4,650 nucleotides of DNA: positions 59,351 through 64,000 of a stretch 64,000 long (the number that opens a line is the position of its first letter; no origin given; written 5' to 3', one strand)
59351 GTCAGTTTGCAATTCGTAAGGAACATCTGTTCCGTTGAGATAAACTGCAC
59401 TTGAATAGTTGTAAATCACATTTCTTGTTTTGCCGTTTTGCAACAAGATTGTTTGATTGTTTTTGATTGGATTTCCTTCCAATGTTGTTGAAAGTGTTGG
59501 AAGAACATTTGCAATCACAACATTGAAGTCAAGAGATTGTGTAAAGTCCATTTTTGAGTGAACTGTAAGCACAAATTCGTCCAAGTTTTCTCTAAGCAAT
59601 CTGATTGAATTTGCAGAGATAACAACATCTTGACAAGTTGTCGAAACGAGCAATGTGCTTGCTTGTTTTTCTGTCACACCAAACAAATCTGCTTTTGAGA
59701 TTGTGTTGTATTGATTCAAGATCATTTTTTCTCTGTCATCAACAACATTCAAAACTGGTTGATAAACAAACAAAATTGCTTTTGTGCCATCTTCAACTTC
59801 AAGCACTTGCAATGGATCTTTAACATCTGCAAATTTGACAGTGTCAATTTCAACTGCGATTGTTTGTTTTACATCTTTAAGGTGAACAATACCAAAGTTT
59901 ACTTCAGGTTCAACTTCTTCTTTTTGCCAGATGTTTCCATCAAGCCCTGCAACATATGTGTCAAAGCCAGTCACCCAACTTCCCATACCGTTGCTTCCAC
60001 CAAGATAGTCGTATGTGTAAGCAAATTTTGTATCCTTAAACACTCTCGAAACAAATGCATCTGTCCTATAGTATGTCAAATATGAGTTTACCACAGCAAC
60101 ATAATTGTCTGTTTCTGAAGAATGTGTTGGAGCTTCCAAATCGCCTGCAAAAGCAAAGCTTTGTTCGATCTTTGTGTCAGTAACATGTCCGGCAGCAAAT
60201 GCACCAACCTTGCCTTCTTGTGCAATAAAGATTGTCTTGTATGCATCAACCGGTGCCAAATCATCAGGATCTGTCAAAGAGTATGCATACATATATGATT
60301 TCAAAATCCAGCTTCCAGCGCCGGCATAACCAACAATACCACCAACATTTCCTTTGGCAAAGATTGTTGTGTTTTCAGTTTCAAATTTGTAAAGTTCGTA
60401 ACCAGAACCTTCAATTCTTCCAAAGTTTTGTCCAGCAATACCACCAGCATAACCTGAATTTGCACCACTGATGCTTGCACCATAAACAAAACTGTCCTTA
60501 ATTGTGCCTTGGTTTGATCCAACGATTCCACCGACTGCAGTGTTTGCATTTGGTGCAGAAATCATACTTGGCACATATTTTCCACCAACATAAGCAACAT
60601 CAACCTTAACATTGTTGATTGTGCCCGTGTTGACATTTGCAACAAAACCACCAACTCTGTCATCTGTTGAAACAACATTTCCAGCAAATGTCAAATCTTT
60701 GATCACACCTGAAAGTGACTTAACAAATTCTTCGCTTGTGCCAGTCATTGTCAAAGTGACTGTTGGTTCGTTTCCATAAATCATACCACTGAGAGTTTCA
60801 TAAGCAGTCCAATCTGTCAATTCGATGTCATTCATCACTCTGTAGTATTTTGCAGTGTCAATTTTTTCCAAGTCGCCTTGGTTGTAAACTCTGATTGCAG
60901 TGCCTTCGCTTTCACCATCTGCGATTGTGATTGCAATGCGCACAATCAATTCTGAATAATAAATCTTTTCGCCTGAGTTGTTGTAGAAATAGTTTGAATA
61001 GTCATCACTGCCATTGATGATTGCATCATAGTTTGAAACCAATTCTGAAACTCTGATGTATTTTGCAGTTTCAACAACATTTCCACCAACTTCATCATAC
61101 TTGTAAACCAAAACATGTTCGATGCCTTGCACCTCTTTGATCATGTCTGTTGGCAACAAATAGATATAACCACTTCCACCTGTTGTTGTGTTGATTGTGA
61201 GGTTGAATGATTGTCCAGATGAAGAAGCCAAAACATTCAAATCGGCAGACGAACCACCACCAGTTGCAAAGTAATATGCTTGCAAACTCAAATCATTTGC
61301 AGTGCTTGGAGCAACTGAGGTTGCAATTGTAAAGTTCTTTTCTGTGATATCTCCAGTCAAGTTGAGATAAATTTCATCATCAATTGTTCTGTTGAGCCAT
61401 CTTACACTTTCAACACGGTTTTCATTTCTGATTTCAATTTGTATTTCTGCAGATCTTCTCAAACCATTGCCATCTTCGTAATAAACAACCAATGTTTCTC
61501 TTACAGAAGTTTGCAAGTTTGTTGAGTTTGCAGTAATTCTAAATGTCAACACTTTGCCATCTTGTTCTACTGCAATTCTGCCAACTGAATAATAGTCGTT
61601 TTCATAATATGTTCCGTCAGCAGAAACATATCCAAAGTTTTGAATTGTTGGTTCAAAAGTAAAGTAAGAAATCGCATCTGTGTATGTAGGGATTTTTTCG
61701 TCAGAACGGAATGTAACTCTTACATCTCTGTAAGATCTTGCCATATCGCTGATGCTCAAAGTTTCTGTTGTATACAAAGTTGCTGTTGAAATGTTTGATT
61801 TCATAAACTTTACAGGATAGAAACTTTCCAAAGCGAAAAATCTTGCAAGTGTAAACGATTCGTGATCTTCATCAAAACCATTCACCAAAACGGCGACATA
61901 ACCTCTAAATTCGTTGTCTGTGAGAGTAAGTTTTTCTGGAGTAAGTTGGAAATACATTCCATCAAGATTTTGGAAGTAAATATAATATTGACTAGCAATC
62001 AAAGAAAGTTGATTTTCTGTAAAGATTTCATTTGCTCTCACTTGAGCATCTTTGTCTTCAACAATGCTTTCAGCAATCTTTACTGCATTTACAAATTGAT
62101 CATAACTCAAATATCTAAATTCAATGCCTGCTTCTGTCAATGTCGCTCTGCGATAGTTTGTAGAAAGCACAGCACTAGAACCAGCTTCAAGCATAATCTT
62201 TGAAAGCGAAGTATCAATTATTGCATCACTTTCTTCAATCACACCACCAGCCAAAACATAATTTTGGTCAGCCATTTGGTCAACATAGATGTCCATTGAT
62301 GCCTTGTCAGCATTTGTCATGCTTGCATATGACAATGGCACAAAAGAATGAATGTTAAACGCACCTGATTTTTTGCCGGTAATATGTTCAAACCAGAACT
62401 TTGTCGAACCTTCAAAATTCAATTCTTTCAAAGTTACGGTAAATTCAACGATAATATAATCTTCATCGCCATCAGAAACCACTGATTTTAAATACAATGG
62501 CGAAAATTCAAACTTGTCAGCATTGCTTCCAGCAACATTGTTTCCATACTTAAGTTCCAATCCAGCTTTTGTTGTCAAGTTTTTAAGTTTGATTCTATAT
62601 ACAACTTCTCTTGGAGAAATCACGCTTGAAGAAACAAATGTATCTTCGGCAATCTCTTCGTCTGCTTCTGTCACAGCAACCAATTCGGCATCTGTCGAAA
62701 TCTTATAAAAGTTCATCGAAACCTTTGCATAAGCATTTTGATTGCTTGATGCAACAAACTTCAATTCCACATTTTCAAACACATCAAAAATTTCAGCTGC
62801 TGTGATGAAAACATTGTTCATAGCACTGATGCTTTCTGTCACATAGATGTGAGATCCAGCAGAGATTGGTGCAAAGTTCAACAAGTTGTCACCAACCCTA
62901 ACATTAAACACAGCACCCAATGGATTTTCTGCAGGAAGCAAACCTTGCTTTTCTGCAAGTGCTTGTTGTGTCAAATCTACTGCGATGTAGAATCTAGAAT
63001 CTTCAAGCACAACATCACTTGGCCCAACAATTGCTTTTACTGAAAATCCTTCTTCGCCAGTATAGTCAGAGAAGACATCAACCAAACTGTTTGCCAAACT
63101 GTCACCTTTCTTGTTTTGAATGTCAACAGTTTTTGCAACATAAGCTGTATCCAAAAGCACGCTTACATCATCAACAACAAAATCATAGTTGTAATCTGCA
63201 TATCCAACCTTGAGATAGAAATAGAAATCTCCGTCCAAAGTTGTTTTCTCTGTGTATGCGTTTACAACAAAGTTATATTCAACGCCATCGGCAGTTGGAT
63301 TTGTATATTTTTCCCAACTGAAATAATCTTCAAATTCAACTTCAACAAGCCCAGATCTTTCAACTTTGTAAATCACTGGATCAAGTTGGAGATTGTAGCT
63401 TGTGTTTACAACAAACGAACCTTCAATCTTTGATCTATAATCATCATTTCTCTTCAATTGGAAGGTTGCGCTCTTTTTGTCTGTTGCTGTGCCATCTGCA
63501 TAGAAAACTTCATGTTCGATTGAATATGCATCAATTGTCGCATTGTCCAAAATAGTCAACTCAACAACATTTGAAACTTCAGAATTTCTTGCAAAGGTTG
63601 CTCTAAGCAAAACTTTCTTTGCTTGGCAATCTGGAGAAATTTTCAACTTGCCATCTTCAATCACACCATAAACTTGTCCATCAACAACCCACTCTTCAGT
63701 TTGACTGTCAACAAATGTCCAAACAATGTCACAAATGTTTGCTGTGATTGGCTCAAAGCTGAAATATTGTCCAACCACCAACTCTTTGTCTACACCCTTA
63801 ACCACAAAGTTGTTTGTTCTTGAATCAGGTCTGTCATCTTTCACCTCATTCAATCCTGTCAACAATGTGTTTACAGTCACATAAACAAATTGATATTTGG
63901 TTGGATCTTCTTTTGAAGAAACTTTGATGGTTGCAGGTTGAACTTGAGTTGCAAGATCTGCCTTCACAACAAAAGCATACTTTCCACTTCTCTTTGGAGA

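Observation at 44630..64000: Second giant ORF of more than 6456 codons still open at the window edge; two paralogs fill about 46% of the window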

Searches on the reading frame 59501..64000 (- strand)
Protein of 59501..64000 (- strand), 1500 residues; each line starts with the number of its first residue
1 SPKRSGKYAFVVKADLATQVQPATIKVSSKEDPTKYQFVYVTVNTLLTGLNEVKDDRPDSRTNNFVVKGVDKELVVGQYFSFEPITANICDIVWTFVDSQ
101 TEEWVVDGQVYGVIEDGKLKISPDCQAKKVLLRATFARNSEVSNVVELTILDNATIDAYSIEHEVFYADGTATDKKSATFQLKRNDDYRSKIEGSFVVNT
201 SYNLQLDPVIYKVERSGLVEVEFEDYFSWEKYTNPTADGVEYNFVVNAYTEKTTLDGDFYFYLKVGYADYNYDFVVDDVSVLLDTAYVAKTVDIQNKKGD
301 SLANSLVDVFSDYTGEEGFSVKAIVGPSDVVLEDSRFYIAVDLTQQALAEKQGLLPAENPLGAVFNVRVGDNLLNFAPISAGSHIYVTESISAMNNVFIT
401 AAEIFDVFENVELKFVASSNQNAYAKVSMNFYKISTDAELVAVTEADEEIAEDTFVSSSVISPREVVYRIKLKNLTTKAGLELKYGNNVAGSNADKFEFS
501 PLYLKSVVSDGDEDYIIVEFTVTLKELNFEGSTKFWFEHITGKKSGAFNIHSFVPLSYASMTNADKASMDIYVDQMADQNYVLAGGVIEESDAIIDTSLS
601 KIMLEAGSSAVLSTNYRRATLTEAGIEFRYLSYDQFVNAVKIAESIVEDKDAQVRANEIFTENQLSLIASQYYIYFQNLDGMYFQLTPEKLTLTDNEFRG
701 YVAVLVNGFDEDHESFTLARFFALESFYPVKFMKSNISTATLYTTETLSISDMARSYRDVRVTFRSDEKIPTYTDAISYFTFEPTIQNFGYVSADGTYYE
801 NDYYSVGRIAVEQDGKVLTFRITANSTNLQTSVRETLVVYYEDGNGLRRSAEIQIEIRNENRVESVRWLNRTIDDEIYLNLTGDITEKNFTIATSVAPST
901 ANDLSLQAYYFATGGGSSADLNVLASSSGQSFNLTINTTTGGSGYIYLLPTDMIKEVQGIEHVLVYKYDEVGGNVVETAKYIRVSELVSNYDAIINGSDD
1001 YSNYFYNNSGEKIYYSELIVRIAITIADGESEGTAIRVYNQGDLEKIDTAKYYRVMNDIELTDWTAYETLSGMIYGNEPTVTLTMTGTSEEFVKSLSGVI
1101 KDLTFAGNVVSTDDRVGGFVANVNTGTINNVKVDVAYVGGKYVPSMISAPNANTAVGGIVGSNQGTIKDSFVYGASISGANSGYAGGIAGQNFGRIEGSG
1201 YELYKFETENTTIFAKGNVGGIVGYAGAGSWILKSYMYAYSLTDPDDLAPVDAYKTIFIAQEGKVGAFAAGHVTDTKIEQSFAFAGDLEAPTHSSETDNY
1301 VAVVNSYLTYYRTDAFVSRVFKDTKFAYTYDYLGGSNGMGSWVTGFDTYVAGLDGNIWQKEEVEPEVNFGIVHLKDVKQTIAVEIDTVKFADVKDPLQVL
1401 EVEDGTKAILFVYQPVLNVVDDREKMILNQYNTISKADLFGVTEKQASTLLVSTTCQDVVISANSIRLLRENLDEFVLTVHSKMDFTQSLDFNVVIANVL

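Call 16: find_homologous_proteins(query=window:59501-64000:-, max_evalue=0.00001)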
Query window:59501-64000:- (1500 aa): 3 proteins with E <= 0.00001 among 8000 candidates.
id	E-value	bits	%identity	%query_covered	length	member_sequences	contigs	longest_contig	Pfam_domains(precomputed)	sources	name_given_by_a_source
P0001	3.3e-293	994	43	86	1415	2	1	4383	-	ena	-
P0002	6.7e-238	811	44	64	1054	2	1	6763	-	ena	-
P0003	1.5e-43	167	25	97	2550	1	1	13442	-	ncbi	-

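Call 18: find_encoding_contigs(protein=P0003, flank=10000, max_places=5)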
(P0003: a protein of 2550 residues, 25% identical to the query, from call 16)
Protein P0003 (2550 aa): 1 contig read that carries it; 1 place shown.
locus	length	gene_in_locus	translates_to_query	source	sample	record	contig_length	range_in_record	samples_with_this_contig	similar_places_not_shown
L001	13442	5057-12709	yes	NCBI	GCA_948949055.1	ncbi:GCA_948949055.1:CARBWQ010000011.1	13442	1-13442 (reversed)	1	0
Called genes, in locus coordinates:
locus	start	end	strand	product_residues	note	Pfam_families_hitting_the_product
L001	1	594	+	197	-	?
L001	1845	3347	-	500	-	PF01676:Metalloenzyme, PF06415:iPGM_N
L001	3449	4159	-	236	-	PF01171:ATP_bind_3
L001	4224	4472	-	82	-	-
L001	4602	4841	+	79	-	PF13443:HTH_26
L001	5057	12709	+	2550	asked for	-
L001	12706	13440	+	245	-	?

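Call 21: find_related_loci(query=A1, collection=genome_contigs, flank=10000)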
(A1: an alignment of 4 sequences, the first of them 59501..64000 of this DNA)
Query A1 (1500 aa) in genome_contigs; peptide patterns used: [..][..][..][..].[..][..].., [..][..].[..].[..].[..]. (x = any residue, [..] = any of these).
216 stretches matched a pattern; 14 encode a relative of the query (tblastn E <= 1e-3); 12 distinct loci.
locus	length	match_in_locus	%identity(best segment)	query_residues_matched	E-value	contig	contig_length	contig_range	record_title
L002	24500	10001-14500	94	1-1500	0e+0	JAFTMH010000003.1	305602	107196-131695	MAG: Clostridia bacterium isolate RGIG3948 Roe_deer_Cecum-3__c1450, whole genome shotgun sequence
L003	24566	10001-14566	45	3-1500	0e+0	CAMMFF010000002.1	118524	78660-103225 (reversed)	MAG: uncultured Clostridia bacterium isolate ERR4968681_bin.18_MetaWRAP_v1.1_MAG genome assembly, contig: NODE_113_lengt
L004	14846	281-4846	45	3-1500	0e+0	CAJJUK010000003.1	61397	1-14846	MAG TPA_asm: uncultured Catabacter sp. isolate ERR321597-bin.24 genome assembly, contig: NODE_317_length_61397_cov_8.051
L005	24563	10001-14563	44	3-1500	0e+0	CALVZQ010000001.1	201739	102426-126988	MAG: uncultured Clostridia bacterium isolate BRZ_FC__bin54 genome assembly, contig: BRZ_FC__NODE_67_length_201739_cov_10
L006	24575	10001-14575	44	1-1500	0e+0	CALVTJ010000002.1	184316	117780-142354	MAG: uncultured Clostridia bacterium isolate BRZ_KC__bin76 genome assembly, contig: BRZ_KC__NODE_57_length_184316_cov_17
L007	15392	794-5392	42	3-1500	0e+0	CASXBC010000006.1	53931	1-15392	MAG: uncultured bacterium isolate extra-ERR2136562.13_1677762874 genome assembly, contig: NODE_212_length_53931_cov_4.57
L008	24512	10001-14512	43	2-1500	0e+0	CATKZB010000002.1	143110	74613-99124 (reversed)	MAG TPA_asm: uncultured Christensenella sp. isolate MGG06840_1680015412 genome assembly, contig: ERR3199580_175, whole g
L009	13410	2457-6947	43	3-1500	0e+0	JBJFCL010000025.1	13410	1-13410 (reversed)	MAG: Candidatus Caccovivens sp. isolate PUUB22_bin.041 NODE_3657_length_13410_cov_7.491202, whole genome shotgun sequenc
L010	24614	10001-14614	42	2-1500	0e+0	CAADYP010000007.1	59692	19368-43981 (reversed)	MAG TPA_asm: Clostridia bacterium, isolate HGM11342, WGS project CAADYP010000000 data, contig: ERS396355_2_k85_35082, wh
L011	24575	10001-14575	44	3-1500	0e+0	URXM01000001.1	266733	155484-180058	uncultured Clostridiales bacterium isolate UMGS1447 genome assembly, contig: NODE_4_length_266733_cov_10.892755, whole g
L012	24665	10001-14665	42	1-1500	0e+0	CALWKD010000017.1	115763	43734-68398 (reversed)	MAG: uncultured Clostridia bacterium isolate E15__bin73 genome assembly, contig: E15__k127_72488, whole genome shotgun s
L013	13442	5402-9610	25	39-1500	7e-60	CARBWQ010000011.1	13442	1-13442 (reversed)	MAG TPA_asm: uncultured Eubacteriales bacterium isolate MGBC121240 genome assembly, contig: MGBC121240.11, whole genome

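Call 26: search_protein_families(library=pfam, proteins=[L002:33-3128:+, L002:3196-5013:+, L002:5039-6442:+, L002:6482-7006:+, L002:7075-7590:+, L002:7597-8127:+, L002:8188-8769:+, L002:8841-9080:+, L002:9156-9446:+], max_evalue=0.001)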
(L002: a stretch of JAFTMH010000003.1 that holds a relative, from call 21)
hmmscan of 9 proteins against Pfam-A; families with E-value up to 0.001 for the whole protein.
L002:33-3128:+ (1032 aa): 6 families
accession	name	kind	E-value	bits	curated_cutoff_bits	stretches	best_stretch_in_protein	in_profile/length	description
PF00270.35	DEAD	-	2.9e-25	89.4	26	1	492-653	1-164/167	DEAD/DEAH box helicase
PF03461.20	TRCF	-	4.6e-22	78.6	25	1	893-980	3-90/95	TRCF domain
PF17757.6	UvrB_inter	-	1.7e-21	76.5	22.9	1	105-190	2-88/91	UvrB interaction domain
PF00271.37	Helicase_C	-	6e-18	65.6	23.5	1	689-796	7-109/110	Helicase conserved C-terminal domain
PF02559.22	CarD_TRCF_RID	-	1.2e-14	54.6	23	1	370-425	2-57/57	CarD-like/TRCF RID domain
PF04851.21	ResIII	-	1.3e-08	35.4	22.5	1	489-648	2-162/164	Type III restriction enzyme, res subunit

L002:3196-5013:+ (606 aa): 0 families

L002:5039-6442:+ (468 aa): 1 family
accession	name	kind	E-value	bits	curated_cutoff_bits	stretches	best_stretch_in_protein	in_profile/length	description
PF03706.18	LPG_synthase_TM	-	2.6e-20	73.6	33.4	1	105-413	5-301/302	Lysylphosphatidylglycerol synthase TM region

L002:6482-7006:+ (175 aa): 0 families

L002:7075-7590:+ (172 aa): 0 families

L002:7597-8127:+ (177 aa): 0 families

L002:8188-8769:+ (194 aa): 1 family
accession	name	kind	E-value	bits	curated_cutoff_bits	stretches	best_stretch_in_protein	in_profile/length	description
PF01551.29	Peptidase_M23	-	1.5e-20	73.6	28.7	1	89-185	3-96/96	Peptidase family M23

L002:8841-9080:+ (80 aa): 3 families
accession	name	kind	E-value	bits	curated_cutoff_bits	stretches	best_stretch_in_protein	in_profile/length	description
PF00550.31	PP-binding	-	1.2e-15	57.9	20.8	1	8-75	1-67/67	Phosphopantetheine attachment site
PF23297.2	ACP_SdgA_C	-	0.00022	21.7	27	1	8-76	13-80/95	Highly reducing polyketide synthase sdgA, C-terminal ACP domain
PF14573.12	PP-binding_2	-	0.00036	21.1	32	1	28-75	37-84/96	Acyl-carrier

L002:9156-9446:+ (97 aa): 1 family
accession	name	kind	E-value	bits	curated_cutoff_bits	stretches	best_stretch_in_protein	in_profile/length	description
PF12116.14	SpoIIID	-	2.1e-30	105.1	27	1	15-95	1-81/82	Stage III sporulation protein D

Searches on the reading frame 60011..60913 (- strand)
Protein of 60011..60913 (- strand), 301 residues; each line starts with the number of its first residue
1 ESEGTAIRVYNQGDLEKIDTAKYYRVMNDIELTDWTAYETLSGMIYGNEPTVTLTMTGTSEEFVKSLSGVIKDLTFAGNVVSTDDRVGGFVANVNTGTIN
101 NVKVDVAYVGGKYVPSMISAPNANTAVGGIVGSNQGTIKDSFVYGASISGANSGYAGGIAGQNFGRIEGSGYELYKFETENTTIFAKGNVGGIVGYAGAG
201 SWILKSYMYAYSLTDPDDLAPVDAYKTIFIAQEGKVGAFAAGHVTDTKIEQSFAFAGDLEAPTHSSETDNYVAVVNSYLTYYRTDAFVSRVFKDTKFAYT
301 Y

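Call 13: search_protein_families(library=pfam, proteins=[window:60011-60913:-], max_evalue=10)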
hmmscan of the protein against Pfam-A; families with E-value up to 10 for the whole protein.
window:60011-60913:- (301 aa): 3 families
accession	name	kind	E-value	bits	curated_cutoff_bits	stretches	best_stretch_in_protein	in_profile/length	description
PF07581.17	Glug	-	2.4e-06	28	20.5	4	124-143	2-23/28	The GLUG motif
PF14673.11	DUF4459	-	0.0018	18.7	27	1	239-284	33-77/159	Domain of unknown function (DUF4459)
PF01356.24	A_amylase_inhib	-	0.062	13.8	25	1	94-134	19-59/68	Alpha amylase inhibitor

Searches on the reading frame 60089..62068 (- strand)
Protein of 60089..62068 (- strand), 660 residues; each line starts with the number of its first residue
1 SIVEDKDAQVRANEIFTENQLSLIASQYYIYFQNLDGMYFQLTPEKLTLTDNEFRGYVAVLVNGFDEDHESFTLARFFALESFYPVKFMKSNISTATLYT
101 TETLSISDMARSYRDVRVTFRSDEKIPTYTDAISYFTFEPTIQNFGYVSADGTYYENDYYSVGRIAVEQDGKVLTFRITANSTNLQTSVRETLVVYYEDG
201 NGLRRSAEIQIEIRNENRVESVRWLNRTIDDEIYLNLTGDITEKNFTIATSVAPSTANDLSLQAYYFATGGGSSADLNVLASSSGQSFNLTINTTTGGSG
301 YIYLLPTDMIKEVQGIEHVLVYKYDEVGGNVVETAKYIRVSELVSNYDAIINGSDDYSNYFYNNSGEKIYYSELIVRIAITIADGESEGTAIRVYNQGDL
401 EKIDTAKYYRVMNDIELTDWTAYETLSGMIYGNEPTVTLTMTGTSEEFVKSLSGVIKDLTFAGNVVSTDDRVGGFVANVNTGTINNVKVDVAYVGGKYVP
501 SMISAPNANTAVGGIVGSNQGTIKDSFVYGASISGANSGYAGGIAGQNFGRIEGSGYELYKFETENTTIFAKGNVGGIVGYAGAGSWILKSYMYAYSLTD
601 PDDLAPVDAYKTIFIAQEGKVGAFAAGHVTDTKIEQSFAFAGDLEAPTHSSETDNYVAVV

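Call 75: search_protein_families(library=pfam, proteins=[window:60089-62068:-], max_evalue=0.5)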
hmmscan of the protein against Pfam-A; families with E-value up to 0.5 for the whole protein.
window:60089-62068:- (660 aa): 2 families
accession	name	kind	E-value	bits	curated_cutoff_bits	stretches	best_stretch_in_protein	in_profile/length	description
PF07581.17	Glug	-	7e-05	23.4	20.5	1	509-528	2-23/28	The GLUG motif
PF01356.24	A_amylase_inhib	-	0.16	12.4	25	0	479-519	19-59/68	Alpha amylase inhibitor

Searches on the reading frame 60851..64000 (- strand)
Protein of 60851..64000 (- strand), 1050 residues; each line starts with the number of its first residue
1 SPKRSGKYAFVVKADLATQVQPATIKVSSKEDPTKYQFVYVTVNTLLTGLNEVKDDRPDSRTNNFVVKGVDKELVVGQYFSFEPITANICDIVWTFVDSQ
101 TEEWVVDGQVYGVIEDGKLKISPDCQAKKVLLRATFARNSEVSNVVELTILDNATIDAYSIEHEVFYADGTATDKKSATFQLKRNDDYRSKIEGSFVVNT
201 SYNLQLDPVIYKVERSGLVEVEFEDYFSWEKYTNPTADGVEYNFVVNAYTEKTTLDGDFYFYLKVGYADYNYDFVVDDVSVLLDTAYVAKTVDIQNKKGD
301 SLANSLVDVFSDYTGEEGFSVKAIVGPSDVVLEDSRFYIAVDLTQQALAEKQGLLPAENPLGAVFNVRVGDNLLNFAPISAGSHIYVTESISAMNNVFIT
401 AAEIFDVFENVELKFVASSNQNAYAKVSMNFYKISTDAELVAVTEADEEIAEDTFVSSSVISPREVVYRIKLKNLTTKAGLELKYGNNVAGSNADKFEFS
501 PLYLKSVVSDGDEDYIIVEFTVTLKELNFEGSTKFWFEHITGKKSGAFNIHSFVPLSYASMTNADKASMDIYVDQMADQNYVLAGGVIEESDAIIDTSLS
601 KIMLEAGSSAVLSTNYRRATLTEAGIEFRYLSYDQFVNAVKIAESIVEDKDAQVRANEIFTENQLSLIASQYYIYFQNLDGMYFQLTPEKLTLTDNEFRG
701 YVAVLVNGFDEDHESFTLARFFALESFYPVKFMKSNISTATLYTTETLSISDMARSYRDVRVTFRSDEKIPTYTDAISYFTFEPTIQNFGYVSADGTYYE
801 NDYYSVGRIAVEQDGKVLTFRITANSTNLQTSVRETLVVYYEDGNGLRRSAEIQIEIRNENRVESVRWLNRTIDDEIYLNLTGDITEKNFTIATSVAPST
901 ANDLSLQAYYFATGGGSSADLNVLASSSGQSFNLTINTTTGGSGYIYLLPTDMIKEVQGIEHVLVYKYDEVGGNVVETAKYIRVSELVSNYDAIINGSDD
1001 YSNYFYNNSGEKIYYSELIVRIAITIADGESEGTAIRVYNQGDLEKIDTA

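Call 80: search_solved_structures(query=A4, max_evalue=1)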
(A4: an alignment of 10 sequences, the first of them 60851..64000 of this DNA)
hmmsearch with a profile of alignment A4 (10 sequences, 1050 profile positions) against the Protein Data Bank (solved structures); distinct sequences matched with E-value up to 1: 0.

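Call 100: search_protein_families(library=pfam, alignment_id=A4, max_evalue=0.05)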
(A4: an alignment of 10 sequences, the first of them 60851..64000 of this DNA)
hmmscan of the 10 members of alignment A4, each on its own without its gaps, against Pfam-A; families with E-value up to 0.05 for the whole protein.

A. member 1, window:60851-64000:- (1050 aa): 0 families

B. families by the number of members that match (of 10 scanned): 0 families

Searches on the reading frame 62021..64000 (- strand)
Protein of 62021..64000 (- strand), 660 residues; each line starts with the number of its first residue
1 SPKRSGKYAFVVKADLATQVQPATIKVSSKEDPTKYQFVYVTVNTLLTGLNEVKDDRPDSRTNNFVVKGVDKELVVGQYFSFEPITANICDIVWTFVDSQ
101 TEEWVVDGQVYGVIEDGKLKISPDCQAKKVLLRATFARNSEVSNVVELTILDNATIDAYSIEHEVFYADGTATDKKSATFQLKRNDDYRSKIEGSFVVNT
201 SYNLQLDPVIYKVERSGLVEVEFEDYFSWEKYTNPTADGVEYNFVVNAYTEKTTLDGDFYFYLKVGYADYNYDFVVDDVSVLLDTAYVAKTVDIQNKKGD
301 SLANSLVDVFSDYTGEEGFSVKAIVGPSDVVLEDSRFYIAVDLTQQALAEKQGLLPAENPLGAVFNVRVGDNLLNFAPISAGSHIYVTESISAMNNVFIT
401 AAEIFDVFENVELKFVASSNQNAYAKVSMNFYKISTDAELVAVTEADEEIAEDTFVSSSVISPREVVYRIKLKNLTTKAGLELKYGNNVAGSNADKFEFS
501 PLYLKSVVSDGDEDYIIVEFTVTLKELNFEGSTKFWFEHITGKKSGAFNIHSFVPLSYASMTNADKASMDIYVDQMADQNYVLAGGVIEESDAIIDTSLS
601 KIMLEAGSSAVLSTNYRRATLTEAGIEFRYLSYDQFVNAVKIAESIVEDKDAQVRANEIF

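Call 75: search_protein_families(library=pfam, proteins=[window:62021-64000:-], max_evalue=0.5)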
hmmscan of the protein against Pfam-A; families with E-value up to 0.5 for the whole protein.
window:62021-64000:- (660 aa): 1 family
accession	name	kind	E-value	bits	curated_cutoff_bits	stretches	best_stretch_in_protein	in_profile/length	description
PF23111.1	N1_PEX6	-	0.052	14.2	28.1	0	408-459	20-66/82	PEX6 N1 domain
